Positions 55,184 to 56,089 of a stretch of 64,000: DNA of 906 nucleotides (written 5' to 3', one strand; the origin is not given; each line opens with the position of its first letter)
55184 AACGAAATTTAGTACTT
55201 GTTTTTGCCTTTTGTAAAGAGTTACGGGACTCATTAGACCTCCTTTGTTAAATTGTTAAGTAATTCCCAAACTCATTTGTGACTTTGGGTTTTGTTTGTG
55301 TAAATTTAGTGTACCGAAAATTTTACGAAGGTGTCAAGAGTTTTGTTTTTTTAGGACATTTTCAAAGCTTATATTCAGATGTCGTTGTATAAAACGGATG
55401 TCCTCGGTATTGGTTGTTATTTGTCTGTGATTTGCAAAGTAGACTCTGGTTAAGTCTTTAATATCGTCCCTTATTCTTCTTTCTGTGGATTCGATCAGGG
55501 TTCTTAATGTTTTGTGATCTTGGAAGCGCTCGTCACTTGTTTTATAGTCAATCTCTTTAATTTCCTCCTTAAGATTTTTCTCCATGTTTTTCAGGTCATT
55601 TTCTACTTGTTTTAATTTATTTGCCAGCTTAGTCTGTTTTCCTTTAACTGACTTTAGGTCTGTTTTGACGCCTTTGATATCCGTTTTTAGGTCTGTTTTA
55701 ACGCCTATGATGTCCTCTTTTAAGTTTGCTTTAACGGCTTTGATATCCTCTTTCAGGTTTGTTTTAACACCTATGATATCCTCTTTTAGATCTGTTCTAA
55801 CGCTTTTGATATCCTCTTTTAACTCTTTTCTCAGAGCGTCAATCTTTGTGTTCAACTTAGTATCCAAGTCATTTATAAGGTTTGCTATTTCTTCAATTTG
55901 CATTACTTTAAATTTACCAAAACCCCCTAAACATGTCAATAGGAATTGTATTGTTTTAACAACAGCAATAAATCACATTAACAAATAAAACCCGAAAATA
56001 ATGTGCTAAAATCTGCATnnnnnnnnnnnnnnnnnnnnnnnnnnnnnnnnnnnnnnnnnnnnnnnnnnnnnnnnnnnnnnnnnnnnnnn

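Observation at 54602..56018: Hendecad-repeat protein gene as first gene of the lexA transcription unit, divergent from uvrB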

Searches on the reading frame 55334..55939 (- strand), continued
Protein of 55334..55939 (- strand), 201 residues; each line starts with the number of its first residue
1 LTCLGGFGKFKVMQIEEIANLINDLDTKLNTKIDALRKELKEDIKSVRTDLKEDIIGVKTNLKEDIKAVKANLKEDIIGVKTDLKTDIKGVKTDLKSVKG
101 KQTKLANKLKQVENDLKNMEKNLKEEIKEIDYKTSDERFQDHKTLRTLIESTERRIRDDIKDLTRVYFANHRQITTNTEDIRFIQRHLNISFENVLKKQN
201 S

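Call 62: search_protein_families(library=padloc, proteins=[P0001], max_evalue=0.01)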
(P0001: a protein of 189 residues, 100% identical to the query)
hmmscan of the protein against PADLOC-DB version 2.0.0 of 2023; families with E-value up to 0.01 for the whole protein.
P0001 (189 aa): 10 families
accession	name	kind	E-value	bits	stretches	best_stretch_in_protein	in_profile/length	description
PDLC03865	LmuB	-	2.4e-05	20.7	1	9-158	708-853/1007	-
PDLC02709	PbeC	-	0.00069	16.3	1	5-116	366-479/661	PbeC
PDLC00025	DruG2|DruG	-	0.0011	15.7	1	8-127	311-433/704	Unknown function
PDLC00509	JetC1|JetC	-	0.0024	14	1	21-167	322-465/1158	DUF3584 domain; MukB-like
PDLC00254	LmuB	-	0.004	13.9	1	15-153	264-406/563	AAA ATPase domain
PDLC00551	JetC2|JetC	-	0.004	13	1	18-159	295-437/1365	DUF3584 domain; MukB-like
PDLC00638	ZorA2|ZorA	-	0.0057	13.5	1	16-162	306-447/545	MotA/ExbB/TolQ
PDLC00605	ZorA1|ZorA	-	0.0063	12.9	0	47-151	407-512/700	MotA/ExbB/TolQ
PDLC00648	ZorA3|ZorA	-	0.0076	13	1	19-148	293-492/692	MotA/ExbB/TolQ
PDLC03843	LeoC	-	0.0084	14.3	0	63-127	5-69/207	-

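Call 76: search_protein_families(library=pfam, proteins=[P0011, P0017, P0003, P0006, P0010], max_evalue=0.001)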
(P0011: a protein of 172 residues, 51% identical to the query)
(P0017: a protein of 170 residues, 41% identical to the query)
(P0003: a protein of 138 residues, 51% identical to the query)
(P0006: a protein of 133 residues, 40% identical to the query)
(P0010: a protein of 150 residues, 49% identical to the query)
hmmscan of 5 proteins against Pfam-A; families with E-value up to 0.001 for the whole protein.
P0011 (172 aa): 5 families
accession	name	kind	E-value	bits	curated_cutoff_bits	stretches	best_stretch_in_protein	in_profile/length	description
PF01442.23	Apolipoprotein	-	2.6e-06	27.7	90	1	35-124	34-127/190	Apolipoprotein A1/A4/E domain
PF07889.17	DUF1664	-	2.2e-05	24.9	34.6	0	61-146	35-121/124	Protein of unknown function (DUF1664)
PF04513.17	Baculo_PEP_C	-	0.0001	22.8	38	1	75-139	42-105/140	Baculovirus polyhedron envelope protein, PEP, C terminus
PF07083.16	DUF1351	-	0.00015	22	27.8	1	32-137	35-137/210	Protein of unknown function (DUF1351)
PF06705.16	SF-assemblin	-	0.00087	19.2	30.6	0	38-125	59-146/247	SF-assemblin/beta giardin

P0017 (170 aa): 13 families
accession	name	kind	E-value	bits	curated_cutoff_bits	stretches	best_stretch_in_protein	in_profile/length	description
PF04513.17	Baculo_PEP_C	-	2.5e-08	34.5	38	2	76-138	36-98/140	Baculovirus polyhedron envelope protein, PEP, C terminus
PF07798.16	CCDC90-like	-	3.2e-06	27.5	33.5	0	44-136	45-137/175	Coiled-coil domain-containing protein 90-like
PF01442.23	Apolipoprotein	-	1.3e-05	25.4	90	1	33-135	28-175/190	Apolipoprotein A1/A4/E domain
PF06705.16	SF-assemblin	-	1.5e-05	25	30.6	1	37-140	58-161/247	SF-assemblin/beta giardin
PF04799.18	Fzo_mitofusin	-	4.1e-05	23.5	27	0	101-143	95-137/161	fzo-like conserved region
PF07889.17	DUF1664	-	6.1e-05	23.5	34.6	0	96-139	37-80/124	Protein of unknown function (DUF1664)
PF14362.11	DUF4407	-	0.00015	21.6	31.3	1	34-142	126-226/297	Domain of unknown function (DUF4407)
PF07902.16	Gp58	-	0.00044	19.1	34.5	1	35-145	180-287/594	gp58-like protein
PF16888.10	YwqH-like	-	0.00051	20.7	33.7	0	97-145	67-115/123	YwqH-like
PF05531.17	NPV_P10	-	0.00052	20.9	29.8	0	77-123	10-51/75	Nucleopolyhedrovirus P10 protein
PF07352.17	Phage_Mu_Gam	-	0.00055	20.3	28.3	0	79-128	10-59/149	Bacteriophage Mu Gam like protein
PF09769.14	ApoO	-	0.00071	19.9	31.4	0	59-105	10-56/131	Apolipoprotein O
PF07464.16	ApoLp-III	-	0.00091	19.8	36.3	0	15-132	19-130/146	Apolipophorin-III precursor (apoLp-III)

P0003 (138 aa): 5 families
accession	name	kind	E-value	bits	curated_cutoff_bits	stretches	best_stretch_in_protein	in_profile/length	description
PF07798.16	CCDC90-like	-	7.7e-08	32.8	33.5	1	26-126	63-167/175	Coiled-coil domain-containing protein 90-like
PF07889.17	DUF1664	-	4.9e-07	30.3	34.6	1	12-106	24-111/124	Protein of unknown function (DUF1664)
PF01442.23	Apolipoprotein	-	0.00011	22.4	90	1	26-92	32-98/190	Apolipoprotein A1/A4/E domain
PF04513.17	Baculo_PEP_C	-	0.00016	22.2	38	1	29-95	32-98/140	Baculovirus polyhedron envelope protein, PEP, C terminus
PF25541.1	TBCA_PH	-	0.00067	19.8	27.8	0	9-86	42-114/139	PH domain-containing proteins, TBCA domain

P0006 (133 aa): 6 families
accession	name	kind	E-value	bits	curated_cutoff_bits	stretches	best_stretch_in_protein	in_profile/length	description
PF01442.23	Apolipoprotein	-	8.2e-08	32.6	90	1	12-83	29-111/190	Apolipoprotein A1/A4/E domain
PF07889.17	DUF1664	-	5.5e-07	30.1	34.6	1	7-60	46-98/124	Protein of unknown function (DUF1664)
PF12845.12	TBD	-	6.6e-05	23.1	27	0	49-66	5-22/56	TBD domain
PF04513.17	Baculo_PEP_C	-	0.00075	20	38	0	17-78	42-106/140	Baculovirus polyhedron envelope protein, PEP, C terminus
PF04799.18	Fzo_mitofusin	-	0.00087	19.2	27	0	42-82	90-130/161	fzo-like conserved region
PF07798.16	CCDC90-like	-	0.00093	19.5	33.5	0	22-81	59-147/175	Coiled-coil domain-containing protein 90-like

P0010 (150 aa): 6 families
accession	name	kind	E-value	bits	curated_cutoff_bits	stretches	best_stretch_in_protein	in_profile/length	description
PF01442.23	Apolipoprotein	-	1.5e-06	28.5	90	1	55-115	27-91/190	Apolipoprotein A1/A4/E domain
PF07889.17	DUF1664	-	1.1e-05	25.9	34.6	1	57-117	51-110/124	Protein of unknown function (DUF1664)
PF07464.16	ApoLp-III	-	9.5e-05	23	36.3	1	55-122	19-86/146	Apolipophorin-III precursor (apoLp-III)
PF04513.17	Baculo_PEP_C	-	0.00032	21.2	38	0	33-108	17-92/140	Baculovirus polyhedron envelope protein, PEP, C terminus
PF07798.16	CCDC90-like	-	0.00036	20.9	33.5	1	62-120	76-134/175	Coiled-coil domain-containing protein 90-like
PF12072.13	RNase_Y_N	-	0.00053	19.9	32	0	81-137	58-114/201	RNase Y N-terminal region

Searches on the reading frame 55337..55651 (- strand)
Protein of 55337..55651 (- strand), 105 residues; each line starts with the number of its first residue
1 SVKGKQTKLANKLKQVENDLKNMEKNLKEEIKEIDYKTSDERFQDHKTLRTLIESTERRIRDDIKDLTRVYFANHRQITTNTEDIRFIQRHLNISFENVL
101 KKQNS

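Call 32: search_protein_representatives(protein=window:55337-55651:-)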
Query: 105 residues. Proteins with E-value up to 0.001 (for the whole library): 1; up to 1e-10: 1; up to 1e-30: 1. The best 1 are listed.
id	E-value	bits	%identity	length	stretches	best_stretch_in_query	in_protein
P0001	1.5e-57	207.7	83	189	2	1-105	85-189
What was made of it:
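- It has orphan status (call 32).
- Tried and rejected: phmmer of residues 85-189 against 1.84 billion representatives: only the protein itself (call 32).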
